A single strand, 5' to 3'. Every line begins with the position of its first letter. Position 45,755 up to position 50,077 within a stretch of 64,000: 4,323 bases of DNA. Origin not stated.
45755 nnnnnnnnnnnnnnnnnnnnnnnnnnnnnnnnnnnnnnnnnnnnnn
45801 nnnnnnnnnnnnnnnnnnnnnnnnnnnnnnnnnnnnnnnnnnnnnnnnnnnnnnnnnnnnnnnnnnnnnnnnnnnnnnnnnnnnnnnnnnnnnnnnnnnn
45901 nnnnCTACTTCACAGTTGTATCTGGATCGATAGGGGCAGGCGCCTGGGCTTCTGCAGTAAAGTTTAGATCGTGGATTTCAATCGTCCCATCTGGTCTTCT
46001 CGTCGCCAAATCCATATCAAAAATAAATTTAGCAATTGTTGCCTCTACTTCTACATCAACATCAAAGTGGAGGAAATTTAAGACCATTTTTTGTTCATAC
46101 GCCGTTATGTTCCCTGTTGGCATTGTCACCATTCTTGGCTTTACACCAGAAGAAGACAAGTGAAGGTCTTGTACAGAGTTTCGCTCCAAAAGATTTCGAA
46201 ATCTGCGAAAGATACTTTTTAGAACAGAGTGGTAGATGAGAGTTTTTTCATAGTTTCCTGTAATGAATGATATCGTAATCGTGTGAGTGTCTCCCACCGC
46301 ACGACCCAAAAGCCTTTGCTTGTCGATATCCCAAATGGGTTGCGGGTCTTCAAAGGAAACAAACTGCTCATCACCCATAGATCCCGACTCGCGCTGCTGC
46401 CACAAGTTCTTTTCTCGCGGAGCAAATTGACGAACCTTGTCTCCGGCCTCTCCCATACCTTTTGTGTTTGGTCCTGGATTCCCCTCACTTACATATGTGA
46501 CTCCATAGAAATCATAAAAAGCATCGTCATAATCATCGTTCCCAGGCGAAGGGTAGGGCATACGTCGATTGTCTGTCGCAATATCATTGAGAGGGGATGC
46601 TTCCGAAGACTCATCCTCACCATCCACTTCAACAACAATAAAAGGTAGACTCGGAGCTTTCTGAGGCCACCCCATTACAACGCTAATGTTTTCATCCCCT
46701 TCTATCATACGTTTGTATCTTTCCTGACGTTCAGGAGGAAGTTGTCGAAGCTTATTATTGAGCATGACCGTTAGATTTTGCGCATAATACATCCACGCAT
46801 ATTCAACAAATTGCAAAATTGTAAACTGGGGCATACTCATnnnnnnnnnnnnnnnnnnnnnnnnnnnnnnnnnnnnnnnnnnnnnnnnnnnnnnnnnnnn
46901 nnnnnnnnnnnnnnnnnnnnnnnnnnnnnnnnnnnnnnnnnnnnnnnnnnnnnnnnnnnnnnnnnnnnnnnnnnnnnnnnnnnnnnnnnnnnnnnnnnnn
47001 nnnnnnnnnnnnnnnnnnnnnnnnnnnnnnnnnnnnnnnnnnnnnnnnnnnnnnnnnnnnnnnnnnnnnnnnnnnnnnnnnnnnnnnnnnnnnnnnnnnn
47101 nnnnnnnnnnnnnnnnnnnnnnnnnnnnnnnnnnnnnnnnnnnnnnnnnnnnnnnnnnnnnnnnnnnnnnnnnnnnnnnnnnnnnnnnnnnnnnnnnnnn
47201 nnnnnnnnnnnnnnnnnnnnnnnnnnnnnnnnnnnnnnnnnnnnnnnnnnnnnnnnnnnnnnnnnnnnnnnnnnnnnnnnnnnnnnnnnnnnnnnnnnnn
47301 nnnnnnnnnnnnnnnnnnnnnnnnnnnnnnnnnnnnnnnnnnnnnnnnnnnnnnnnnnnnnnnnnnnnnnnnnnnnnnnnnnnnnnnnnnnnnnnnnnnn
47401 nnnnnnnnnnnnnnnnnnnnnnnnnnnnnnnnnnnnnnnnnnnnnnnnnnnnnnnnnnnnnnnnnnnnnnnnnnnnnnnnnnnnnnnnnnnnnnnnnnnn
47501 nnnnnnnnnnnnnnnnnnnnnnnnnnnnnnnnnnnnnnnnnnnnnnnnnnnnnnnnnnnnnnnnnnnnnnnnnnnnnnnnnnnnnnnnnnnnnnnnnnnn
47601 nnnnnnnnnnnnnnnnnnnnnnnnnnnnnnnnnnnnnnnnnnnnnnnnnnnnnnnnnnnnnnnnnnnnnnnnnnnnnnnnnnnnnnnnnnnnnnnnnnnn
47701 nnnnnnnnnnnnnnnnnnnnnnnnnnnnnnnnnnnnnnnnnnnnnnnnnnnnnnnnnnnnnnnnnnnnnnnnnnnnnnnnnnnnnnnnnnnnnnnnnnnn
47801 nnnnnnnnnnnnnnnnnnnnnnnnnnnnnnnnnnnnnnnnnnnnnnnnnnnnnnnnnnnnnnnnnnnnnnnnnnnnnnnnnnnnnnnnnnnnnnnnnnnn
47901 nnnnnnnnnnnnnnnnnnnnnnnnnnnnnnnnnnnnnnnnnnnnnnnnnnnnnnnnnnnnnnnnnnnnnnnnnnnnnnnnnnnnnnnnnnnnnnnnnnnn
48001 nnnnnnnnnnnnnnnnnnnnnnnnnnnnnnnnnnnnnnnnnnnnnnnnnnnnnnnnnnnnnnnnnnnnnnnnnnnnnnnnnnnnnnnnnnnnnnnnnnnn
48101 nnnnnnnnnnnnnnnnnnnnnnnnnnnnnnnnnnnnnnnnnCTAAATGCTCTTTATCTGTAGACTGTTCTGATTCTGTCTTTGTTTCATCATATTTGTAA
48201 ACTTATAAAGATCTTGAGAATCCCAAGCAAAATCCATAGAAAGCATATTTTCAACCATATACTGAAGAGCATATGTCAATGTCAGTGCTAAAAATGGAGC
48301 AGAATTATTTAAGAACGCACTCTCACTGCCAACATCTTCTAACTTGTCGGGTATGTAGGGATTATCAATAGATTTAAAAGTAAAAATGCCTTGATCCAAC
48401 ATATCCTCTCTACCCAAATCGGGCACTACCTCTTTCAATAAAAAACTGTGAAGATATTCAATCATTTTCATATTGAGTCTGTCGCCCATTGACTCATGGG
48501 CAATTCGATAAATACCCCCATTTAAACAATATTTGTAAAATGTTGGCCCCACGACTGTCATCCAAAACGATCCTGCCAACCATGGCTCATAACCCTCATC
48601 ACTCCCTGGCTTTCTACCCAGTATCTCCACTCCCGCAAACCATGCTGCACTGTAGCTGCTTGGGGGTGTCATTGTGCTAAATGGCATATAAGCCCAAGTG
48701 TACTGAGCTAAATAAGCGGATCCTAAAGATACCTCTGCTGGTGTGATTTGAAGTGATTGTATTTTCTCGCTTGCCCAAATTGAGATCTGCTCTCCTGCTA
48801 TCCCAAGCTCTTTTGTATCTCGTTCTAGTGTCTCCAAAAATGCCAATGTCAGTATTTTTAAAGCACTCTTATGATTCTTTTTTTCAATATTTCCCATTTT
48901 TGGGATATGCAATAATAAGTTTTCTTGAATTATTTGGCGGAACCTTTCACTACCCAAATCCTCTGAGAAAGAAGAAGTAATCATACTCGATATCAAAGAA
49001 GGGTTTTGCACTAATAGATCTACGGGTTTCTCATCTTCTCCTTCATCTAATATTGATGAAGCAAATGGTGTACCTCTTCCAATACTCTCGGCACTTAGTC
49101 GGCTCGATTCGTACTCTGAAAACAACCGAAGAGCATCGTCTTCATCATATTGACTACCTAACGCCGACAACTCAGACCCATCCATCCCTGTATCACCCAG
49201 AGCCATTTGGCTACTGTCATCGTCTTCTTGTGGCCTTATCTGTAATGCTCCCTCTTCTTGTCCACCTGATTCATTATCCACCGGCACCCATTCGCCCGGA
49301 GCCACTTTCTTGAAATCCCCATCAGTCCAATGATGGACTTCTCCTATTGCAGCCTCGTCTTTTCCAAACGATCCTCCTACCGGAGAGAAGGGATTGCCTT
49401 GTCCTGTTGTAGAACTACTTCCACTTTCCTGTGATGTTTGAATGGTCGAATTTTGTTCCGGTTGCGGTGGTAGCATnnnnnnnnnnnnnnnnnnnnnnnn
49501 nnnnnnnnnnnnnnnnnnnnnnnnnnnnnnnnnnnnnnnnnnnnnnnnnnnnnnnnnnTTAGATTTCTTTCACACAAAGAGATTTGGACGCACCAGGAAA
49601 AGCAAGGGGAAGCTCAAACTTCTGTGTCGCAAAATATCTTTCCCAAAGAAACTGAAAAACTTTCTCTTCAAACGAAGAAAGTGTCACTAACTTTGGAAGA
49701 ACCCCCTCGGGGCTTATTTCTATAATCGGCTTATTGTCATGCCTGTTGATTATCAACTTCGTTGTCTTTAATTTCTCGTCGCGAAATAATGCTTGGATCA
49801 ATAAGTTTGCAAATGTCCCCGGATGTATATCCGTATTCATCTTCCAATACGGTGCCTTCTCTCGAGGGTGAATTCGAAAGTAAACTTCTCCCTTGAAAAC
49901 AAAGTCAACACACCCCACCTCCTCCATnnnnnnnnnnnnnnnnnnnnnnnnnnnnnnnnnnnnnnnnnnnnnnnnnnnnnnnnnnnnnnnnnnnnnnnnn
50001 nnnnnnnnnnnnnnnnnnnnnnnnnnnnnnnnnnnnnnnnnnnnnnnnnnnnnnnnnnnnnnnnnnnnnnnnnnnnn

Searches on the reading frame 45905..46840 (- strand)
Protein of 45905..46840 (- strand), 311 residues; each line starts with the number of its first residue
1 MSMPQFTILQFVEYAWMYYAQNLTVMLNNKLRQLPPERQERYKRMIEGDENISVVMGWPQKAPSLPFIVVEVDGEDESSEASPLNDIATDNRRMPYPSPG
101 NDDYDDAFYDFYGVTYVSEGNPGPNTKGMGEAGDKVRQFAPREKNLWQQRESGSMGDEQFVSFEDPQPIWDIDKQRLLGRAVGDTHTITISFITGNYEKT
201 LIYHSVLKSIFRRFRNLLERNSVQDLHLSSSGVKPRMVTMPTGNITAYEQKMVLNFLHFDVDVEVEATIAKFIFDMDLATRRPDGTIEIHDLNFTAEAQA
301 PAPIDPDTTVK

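Call 8: search_protein_families(library=pfam, proteins=[window:45905-46840:-], max_evalue=0.01)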
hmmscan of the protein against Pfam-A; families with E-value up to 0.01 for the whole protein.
window:45905-46840:- (311 aa): 1 family
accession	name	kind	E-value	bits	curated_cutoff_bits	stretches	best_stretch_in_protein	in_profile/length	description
PF23932.1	SP10_terminator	-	0.0049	16.7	27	0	185-276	181-274/279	Phage termination protein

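Call 9: search_protein_families(library=phrogs, proteins=[window:45905-46840:-], max_evalue=0.01)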
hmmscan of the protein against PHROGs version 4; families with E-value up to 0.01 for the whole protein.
window:45905-46840:- (311 aa): 0 families

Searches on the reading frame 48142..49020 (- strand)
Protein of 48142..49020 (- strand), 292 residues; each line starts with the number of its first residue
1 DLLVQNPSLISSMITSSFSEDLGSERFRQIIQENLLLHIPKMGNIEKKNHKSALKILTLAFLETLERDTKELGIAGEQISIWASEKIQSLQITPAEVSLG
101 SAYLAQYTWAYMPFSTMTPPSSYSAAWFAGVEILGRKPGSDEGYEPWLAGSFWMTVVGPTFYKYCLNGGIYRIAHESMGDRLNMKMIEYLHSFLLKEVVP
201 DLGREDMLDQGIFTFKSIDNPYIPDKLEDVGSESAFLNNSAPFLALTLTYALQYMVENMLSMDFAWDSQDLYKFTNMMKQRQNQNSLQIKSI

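Call 83: find_related_loci(query=window:48142-48990:-, collection=viral_contigs, flank=6000)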
Query window:48142-48990:- (282 aa) in viral_contigs; peptide patterns used: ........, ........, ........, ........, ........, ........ (x = any residue, [..] = any of these).
4 stretches matched a pattern; 1 encode a relative of the query (tblastn E <= 1e-3); 1 distinct loci.
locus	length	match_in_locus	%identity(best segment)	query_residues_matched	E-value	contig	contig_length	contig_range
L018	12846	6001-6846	98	1-282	0e+0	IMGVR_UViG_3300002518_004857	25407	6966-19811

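Call 106: search_protein_families(library=phrogs, proteins=[window:48142-49020:-], max_evalue=10)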
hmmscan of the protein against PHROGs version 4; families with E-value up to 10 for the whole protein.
window:48142-49020:- (292 aa): 0 families

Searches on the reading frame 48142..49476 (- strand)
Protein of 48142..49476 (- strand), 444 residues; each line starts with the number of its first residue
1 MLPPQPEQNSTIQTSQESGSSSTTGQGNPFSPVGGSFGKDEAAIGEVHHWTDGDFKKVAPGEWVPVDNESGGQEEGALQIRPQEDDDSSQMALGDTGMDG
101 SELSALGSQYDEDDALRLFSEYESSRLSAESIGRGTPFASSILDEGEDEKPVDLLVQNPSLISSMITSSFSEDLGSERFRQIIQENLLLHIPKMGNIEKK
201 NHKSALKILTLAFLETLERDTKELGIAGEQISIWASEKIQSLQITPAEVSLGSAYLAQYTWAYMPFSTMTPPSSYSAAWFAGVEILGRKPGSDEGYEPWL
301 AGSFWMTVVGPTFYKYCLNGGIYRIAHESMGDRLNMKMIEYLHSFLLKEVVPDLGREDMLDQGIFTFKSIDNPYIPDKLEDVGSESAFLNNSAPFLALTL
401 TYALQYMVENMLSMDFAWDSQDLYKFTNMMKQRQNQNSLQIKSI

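Call 8: search_protein_families(library=pfam, proteins=[window:48142-49476:-], max_evalue=0.01)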
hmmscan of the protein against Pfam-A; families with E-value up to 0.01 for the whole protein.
window:48142-49476:- (444 aa): 0 families

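Call 9: search_protein_families(library=phrogs, proteins=[window:48142-49476:-], max_evalue=0.01)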
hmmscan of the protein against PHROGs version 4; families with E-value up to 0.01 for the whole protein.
window:48142-49476:- (444 aa): 0 families

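Call 11: search_dna_similar(query=window:48142-49476:-, collection=phages, mode=protein, max_rows=15)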
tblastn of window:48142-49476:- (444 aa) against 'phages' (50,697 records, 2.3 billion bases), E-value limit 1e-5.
No match.

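Call 82: search_solved_structures(query=window:48142-49476:-, max_evalue=10)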
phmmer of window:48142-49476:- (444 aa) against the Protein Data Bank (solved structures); distinct sequences matched with E-value up to 10: 0.

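Call 106: search_protein_families(library=phrogs, proteins=[window:48142-49476:-], max_evalue=10)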
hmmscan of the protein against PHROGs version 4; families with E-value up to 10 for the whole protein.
window:48142-49476:- (444 aa): 0 families

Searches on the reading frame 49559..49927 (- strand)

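Call 106: search_protein_families(library=phrogs, proteins=[window:49559-49927:-], max_evalue=10)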
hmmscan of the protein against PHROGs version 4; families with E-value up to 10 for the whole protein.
window:49559-49927:- (122 aa): 1 family
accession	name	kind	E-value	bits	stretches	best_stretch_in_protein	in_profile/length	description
phrog_8178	-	unknown function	0.16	12.8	1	7-25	33-51/51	-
